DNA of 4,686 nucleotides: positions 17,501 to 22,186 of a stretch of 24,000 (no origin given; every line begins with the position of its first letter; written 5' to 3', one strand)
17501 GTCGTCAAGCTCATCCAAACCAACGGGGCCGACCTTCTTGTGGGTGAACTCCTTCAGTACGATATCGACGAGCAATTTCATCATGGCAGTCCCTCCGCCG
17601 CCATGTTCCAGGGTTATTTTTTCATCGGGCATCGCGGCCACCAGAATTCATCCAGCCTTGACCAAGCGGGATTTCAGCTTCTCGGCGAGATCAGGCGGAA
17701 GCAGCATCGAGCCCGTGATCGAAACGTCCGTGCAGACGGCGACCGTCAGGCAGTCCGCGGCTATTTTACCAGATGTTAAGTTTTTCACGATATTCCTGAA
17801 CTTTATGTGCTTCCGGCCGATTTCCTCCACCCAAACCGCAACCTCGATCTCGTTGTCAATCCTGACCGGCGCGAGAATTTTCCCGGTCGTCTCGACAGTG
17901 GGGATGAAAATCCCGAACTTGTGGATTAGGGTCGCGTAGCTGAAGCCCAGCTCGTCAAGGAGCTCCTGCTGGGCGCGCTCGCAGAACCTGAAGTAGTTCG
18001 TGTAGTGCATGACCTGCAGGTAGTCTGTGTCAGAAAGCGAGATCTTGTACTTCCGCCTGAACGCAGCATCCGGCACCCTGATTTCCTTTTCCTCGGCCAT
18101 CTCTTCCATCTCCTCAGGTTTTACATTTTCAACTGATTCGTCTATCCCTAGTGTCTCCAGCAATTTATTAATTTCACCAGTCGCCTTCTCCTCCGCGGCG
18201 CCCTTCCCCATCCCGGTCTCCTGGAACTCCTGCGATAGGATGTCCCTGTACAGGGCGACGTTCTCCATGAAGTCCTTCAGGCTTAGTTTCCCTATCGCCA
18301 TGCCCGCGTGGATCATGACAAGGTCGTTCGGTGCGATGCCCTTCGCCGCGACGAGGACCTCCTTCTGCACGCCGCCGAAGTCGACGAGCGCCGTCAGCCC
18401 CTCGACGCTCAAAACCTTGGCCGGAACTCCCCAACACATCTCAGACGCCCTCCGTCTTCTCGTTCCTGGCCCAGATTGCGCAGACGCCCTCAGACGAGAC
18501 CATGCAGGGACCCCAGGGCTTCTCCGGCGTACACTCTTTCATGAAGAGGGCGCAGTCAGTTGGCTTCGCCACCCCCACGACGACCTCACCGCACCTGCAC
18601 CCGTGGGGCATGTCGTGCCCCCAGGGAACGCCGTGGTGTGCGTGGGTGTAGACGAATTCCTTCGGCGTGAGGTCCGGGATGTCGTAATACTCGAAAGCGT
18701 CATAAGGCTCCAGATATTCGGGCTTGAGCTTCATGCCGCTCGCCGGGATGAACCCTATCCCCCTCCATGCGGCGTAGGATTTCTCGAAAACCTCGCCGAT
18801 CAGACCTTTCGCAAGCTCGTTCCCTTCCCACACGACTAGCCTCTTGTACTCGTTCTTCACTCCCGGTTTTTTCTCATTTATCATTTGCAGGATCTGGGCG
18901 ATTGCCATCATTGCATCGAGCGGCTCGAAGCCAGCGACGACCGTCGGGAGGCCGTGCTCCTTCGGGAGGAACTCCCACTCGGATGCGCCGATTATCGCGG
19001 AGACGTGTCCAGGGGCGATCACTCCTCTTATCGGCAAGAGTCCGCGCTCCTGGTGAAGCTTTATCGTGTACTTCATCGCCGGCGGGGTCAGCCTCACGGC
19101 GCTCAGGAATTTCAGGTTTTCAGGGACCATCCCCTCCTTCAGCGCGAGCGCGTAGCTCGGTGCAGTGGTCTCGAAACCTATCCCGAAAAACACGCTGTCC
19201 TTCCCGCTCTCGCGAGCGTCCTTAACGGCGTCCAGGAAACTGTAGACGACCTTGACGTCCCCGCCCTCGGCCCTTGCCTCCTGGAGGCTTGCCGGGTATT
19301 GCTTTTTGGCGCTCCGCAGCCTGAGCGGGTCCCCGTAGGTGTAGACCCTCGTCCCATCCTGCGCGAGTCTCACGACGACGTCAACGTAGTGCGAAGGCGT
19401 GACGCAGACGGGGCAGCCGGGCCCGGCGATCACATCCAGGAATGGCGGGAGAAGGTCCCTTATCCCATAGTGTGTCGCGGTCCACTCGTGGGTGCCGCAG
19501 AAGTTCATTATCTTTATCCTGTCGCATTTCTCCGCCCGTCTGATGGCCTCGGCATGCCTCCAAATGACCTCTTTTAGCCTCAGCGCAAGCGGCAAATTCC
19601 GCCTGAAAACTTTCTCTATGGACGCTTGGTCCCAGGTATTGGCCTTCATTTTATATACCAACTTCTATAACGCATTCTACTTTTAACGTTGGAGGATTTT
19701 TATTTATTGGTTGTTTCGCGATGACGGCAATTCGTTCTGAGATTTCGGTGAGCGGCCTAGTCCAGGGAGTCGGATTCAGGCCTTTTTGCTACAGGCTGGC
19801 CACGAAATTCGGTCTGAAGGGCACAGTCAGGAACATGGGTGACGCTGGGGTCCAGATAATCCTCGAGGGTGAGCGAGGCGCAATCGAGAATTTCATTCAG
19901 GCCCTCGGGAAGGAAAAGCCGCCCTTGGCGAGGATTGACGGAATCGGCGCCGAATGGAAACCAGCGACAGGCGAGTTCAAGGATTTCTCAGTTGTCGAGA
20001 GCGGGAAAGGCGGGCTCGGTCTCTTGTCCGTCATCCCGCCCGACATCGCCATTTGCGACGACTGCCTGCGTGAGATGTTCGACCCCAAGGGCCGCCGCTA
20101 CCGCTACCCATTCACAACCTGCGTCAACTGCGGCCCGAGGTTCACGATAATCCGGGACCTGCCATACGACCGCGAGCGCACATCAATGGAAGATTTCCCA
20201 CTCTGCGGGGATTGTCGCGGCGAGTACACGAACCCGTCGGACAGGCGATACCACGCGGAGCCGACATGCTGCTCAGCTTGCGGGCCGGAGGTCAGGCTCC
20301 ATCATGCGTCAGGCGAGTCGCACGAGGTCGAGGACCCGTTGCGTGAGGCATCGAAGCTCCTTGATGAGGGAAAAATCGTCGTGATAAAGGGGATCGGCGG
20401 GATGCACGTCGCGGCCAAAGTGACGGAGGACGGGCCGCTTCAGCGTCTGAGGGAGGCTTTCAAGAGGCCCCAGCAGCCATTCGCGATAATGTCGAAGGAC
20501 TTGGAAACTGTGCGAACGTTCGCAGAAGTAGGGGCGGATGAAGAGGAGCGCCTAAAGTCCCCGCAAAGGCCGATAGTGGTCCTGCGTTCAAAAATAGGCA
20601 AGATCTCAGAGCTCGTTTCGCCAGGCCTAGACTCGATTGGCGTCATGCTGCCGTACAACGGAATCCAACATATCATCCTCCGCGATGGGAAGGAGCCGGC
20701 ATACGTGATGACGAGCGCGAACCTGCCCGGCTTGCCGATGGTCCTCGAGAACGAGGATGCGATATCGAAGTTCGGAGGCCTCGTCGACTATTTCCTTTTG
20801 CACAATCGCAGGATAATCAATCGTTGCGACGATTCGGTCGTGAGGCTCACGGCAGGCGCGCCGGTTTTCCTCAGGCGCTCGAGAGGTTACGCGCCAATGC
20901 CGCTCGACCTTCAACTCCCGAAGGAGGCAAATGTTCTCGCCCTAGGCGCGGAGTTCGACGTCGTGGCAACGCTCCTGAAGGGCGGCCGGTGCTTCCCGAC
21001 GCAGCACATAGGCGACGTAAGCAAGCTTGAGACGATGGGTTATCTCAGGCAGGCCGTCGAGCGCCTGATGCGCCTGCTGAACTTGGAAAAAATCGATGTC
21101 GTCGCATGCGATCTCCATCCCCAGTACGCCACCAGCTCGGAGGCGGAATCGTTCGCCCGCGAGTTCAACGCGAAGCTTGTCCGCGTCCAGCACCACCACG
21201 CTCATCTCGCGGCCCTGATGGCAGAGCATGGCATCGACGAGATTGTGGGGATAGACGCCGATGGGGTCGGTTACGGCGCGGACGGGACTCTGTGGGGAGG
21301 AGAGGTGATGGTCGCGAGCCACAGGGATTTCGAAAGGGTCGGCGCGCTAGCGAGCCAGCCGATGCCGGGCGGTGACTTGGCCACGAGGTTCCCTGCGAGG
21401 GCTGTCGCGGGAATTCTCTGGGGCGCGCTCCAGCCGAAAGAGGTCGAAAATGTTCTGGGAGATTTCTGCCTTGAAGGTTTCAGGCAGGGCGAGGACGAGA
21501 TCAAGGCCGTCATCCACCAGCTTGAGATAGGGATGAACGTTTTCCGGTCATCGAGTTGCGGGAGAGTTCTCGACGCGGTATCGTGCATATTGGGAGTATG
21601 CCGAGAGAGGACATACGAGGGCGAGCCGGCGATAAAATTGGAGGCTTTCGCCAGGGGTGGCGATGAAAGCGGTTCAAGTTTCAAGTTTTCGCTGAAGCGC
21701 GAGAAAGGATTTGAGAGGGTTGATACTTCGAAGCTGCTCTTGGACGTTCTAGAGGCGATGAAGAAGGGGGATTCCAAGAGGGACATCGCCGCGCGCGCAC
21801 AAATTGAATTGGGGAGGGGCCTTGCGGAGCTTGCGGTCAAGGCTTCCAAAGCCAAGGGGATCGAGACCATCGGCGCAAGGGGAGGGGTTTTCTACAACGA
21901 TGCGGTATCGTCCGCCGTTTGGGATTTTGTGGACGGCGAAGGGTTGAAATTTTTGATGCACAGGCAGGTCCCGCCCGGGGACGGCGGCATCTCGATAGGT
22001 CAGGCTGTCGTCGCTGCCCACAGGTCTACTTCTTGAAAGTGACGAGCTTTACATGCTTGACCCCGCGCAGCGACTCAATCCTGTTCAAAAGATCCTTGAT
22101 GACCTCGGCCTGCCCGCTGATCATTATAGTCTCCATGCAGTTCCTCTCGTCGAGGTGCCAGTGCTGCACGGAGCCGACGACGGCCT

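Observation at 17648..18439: HypC fused to a hot-dog-fold thioesterase inside the hypD-hypC-hypE operon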

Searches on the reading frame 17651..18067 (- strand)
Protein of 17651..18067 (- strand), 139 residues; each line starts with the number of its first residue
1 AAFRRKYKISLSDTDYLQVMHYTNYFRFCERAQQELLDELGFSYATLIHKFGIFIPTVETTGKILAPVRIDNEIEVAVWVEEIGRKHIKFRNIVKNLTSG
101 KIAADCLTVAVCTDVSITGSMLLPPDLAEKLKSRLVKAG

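Call 21: search_solved_structures(query=window:17651-18067:-, max_evalue=1, show_alignments=3)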
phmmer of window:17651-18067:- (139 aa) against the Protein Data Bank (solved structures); distinct sequences matched with E-value up to 1: 16.
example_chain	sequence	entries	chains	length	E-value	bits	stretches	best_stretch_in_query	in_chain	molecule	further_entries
5v10_A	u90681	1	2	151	8.4e-14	55.2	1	3-115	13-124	Uncharacterized protein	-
1z54_A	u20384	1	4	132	1.4e-07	35.1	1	6-112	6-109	probable thioesterase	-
2egi_A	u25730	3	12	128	5.3e-07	33.2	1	6-94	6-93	Hypothetical protein aq_1494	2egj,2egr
5wh9_A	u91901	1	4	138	8.1e-07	32.7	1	7-87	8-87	4-hydroxybenzoyl-CoA thioesterase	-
6fdg_A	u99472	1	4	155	1.1e-06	32.2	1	11-113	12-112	4-hydroxybenzoyl-CoA thioesterase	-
1s5u_A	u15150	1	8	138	4e-06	30.4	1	3-128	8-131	Protein ybgC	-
5kl9_A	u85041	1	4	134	4.2e-06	30.3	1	3-127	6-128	Acyl-CoA thioester hydrolase YbgC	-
5t06_A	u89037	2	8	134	5.4e-05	26.8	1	3-127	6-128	Acyl-CoA thioester hydrolase YbgC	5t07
2gf6_A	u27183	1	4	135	0.00011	25.8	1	9-132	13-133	Conserved hypothetical protein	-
1njk_A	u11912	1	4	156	0.0051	20.4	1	14-133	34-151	Hypothetical protein ybaW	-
3hm0_A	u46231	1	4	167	0.0073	19.9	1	8-76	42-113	Probable Thioesterase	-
2pzh_A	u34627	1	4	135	0.018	18.6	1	8-85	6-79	Hypothetical protein HP_0496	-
2hx5_A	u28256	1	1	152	0.061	16.9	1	9-47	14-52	Hypothetical protein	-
4k00_A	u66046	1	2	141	0.079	16.5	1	4-112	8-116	1,4-dihydroxy-2-naphthoyl-CoA hydrolase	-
3r87_A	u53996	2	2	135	0.18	15.3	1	6-52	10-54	Putative uncharacterized protein | ORF6 thioesterase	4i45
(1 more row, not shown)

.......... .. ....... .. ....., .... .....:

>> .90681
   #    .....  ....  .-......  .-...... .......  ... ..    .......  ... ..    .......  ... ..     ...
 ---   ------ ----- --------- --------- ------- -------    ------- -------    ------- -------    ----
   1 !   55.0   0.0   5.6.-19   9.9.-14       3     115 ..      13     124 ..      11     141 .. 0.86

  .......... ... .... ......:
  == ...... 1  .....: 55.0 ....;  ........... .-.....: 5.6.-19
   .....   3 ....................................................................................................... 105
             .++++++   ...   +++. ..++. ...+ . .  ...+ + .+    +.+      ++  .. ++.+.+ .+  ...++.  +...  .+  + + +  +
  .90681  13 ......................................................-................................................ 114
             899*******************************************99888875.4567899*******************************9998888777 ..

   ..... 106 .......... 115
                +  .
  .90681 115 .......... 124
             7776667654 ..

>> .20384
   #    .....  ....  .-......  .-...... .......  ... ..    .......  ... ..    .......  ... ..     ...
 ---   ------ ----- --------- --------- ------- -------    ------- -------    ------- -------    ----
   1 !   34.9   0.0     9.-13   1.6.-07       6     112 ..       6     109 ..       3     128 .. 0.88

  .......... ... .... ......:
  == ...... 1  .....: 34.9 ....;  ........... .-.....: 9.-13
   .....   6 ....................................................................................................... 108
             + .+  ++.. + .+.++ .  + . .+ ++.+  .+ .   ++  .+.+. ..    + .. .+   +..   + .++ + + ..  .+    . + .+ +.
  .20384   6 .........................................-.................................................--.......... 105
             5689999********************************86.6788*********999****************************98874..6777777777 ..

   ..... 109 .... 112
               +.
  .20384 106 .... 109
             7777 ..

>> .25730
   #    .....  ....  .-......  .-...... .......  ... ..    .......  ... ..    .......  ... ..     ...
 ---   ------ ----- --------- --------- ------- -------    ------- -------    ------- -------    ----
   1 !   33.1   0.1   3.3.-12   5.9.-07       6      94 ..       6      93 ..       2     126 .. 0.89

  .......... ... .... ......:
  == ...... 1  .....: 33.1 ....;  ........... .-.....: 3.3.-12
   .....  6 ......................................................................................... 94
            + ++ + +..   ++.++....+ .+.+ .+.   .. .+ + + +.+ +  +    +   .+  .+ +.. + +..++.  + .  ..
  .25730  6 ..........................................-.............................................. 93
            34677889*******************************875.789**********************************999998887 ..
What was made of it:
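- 18023..18025 (-): Codon of Asp139 (GAC), second Asp of SDTD: the predicted catalytic residue. It aligns with the last D of EDTD, AETD and YETD in solved YbgC-type thioesterases (call 21).
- On YbgC/4HBT-class hot-dog thioesterases: It aligns with the corresponding Asp of 5v10, 1z54 and 2egi (call 21).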

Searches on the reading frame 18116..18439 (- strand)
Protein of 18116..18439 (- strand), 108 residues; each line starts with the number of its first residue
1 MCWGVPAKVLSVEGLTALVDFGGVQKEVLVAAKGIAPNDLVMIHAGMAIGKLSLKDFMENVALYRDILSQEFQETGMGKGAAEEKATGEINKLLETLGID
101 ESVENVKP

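Call 70: search_solved_structures(query=window:18116-18439:-, max_evalue=0.01, show_alignments=2)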
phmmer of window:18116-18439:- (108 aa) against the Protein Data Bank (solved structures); distinct sequences matched with E-value up to 0.01: 3.
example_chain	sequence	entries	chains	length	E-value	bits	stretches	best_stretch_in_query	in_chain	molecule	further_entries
2z1c_A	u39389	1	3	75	9.5e-11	45.4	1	1-66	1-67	Hydrogenase expression/formation protein HypC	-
3vyr_A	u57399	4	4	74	4.8e-10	43.1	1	2-66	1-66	Hydrogenase expression/formation protein HypC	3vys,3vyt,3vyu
3d3r_A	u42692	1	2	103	6.7e-06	29.8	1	1-75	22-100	Hydrogenase assembly chaperone hypC/hupF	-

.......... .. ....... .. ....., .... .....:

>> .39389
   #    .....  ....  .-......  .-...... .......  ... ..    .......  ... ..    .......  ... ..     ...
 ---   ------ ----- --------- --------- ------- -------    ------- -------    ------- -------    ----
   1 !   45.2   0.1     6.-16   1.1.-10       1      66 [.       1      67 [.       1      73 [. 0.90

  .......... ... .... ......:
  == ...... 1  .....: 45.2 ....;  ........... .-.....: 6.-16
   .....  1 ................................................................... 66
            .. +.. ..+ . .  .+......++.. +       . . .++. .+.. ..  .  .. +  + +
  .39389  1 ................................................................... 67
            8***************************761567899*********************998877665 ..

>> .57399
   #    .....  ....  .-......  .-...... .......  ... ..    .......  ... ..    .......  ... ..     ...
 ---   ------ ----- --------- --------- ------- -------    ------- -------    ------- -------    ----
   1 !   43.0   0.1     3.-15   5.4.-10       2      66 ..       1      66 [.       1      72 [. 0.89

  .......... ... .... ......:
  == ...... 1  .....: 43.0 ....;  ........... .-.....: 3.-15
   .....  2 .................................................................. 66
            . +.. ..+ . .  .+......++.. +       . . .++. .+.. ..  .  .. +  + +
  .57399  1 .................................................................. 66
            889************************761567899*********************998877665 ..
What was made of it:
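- On HypC/HybG/HupF chaperone family: Cys2 aligns with Cys2 of 2z1c (call 70). Sequence match to solved HypC 2z1c and 3vyr (call 70).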

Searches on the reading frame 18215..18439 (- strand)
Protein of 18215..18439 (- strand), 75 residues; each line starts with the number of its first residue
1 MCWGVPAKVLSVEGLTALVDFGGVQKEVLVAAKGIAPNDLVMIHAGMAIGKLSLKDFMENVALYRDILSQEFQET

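Call 71: find_homologous_proteins(query=window:18215-18439:-, max_evalue=0.001)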
Query window:18215-18439:- (75 aa): 9 proteins with E <= 0.001 among 9 candidates.
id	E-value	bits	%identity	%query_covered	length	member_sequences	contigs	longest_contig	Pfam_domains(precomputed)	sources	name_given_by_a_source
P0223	5.6e-28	114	72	100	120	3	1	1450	PF01455.24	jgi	-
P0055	2.0e-27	112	76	99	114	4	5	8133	PF01455.24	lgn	-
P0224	2.2e-27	112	74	99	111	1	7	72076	PF01455.24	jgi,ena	jgi:hydrogenase expression/formation protein HypC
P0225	5.6e-25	104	68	96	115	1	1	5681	PF01455.24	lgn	-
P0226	2.9e-22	96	63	100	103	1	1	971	PF01455.24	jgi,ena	-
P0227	6.0e-21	92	60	100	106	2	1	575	PF01455.24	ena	-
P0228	8.1e-16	75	54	96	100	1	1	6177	PF01455.24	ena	-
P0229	1.7e-14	71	53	89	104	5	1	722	PF01455.24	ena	-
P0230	4.9e-14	70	51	93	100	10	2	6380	PF01455.24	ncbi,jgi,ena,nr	ncbi:hypothetical protein DRO58_02360 [Candidatus Bathyarchaeota archaeon]|nr:MAG: hypothetical prot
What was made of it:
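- Tried and rejected: The short-query HypC search returned only 9 proteins (call 71).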

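Call 72: find_encoding_contigs(protein=P0224, flank=10000, max_places=3)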
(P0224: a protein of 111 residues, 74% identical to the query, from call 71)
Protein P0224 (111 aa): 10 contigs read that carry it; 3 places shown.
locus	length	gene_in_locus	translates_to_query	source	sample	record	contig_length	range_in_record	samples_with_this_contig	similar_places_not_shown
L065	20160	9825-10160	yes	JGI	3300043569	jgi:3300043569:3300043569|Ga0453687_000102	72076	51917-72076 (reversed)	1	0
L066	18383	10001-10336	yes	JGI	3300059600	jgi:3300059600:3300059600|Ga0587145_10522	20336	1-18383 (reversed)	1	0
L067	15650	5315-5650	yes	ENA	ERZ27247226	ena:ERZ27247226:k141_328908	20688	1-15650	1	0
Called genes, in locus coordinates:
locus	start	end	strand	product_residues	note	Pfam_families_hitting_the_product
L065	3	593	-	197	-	?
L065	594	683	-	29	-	-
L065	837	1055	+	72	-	-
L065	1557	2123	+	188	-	PF20565:DUF6775, PF22529:DUF7001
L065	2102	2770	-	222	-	PF02568:ThiI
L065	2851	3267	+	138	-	PF01398:JAB (weak), PF14464:Prok-JAB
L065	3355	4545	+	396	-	PF00155:Aminotran_1_2, PF00266:Aminotran_5, PF05889:SepSecS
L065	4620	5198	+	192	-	PF01169:GDT1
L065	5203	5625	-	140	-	PF08279:HTH_11 (weak), PF13404:HTH_AsnC-type, PF13412:HTH_24, PF22451:NirdL-like_HTH (weak), PF22482:AsnC_trans_reg_3 (weak), PF01037:AsnC_trans_reg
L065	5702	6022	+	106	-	-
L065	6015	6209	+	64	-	-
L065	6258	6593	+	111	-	PF21349:RUBY_RBDX, PF23458:DUF7130 (weak)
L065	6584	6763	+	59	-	PF00301:Rubredoxin, PF21349:RUBY_RBDX (faint)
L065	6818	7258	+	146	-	PF00210:Ferritin, PF02915:Rubrerythrin (faint)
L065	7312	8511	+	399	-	PF00753:Lactamase_B, PF19583:ODP, PF00258:Flavodoxin_1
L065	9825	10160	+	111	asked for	PF01455:HupF_HypC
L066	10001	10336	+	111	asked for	PF01455:HupF_HypC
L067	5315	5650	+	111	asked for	PF01455:HupF_HypC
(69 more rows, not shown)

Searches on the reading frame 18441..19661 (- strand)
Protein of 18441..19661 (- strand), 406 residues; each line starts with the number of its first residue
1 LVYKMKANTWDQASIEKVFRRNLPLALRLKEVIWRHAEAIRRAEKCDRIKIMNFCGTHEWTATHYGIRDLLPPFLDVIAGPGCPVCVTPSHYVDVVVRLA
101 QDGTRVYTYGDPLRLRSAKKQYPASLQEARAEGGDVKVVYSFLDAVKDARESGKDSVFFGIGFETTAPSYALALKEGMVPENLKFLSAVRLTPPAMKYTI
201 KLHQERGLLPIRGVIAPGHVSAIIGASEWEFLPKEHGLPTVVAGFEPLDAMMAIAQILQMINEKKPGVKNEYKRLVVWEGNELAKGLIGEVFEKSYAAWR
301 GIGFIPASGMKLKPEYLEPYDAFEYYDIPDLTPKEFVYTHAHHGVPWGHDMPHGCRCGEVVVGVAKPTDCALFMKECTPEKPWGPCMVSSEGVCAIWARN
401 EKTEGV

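Call 3: search_protein_families(library=pfam, proteins=[window:18441-19661:-], max_evalue=0.1)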
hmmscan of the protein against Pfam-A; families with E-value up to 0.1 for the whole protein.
window:18441-19661:- (406 aa): 1 family
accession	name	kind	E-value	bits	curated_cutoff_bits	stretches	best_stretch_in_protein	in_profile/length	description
PF01924.21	HypD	-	9.1e-120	400.4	25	1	36-399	6-349/351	Hydrogenase formation hypA family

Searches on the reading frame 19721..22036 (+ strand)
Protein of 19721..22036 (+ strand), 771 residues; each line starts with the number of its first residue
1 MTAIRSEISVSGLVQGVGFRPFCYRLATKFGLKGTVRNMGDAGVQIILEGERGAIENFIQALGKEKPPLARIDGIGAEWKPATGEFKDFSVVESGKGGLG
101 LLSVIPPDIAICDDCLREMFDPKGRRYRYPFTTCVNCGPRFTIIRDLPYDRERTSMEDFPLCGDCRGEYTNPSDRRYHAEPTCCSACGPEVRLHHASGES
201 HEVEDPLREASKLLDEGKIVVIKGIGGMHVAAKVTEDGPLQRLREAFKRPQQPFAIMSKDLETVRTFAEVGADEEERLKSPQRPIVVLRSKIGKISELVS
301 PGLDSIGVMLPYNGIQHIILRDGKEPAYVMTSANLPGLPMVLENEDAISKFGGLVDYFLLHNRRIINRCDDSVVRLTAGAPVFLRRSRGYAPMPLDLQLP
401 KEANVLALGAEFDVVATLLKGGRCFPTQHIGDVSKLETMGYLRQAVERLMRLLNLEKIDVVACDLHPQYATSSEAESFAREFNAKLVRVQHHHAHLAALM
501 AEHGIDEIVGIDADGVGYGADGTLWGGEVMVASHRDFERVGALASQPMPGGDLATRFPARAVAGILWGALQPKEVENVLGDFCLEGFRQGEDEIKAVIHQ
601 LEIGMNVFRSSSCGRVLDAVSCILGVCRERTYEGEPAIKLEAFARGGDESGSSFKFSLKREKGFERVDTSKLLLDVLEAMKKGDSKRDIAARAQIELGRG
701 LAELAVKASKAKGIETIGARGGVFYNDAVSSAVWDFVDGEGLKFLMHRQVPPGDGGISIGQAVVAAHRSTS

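Call 3: search_protein_families(library=pfam, proteins=[window:19721-22036:+], max_evalue=0.1)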
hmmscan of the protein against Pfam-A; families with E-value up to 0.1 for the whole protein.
window:19721-22036:+ (771 aa): 6 families
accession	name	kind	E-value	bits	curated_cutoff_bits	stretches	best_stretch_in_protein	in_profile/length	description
PF22521.2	HypF_C_2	-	4e-67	226.9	27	1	510-761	1-241/241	Carbamoyltransferase, Kae1-like Domain, second subdomain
PF01300.24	Sua5_yciO_yrdC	-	1.1e-38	133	25.1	1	213-387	2-178/178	Telomere recombination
PF07503.17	zf-HYPF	-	3.4e-30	104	23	2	111-144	1-34/34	HypF finger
PF17788.7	HypF_C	-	5.9e-27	94.7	23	1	401-502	2-99/99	HypF Kae1-like domain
PF00708.24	Acylphosphatase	-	1.1e-23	83.7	22.5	1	7-90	2-84/85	Acylphosphatase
PF00814.31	TsaD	-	0.014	15.6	24.8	0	632-732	152-236/264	tRNA N6-adenosine threonylcarbamoyltransferase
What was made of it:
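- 19721..22036 (+): hypF, divergent from hypD (59-nt intergenic region). Pfam Acylphosphatase, zf-HYPF, Sua5_yciO_yrdC, HypF_C and HypF_C_2 (call 3).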
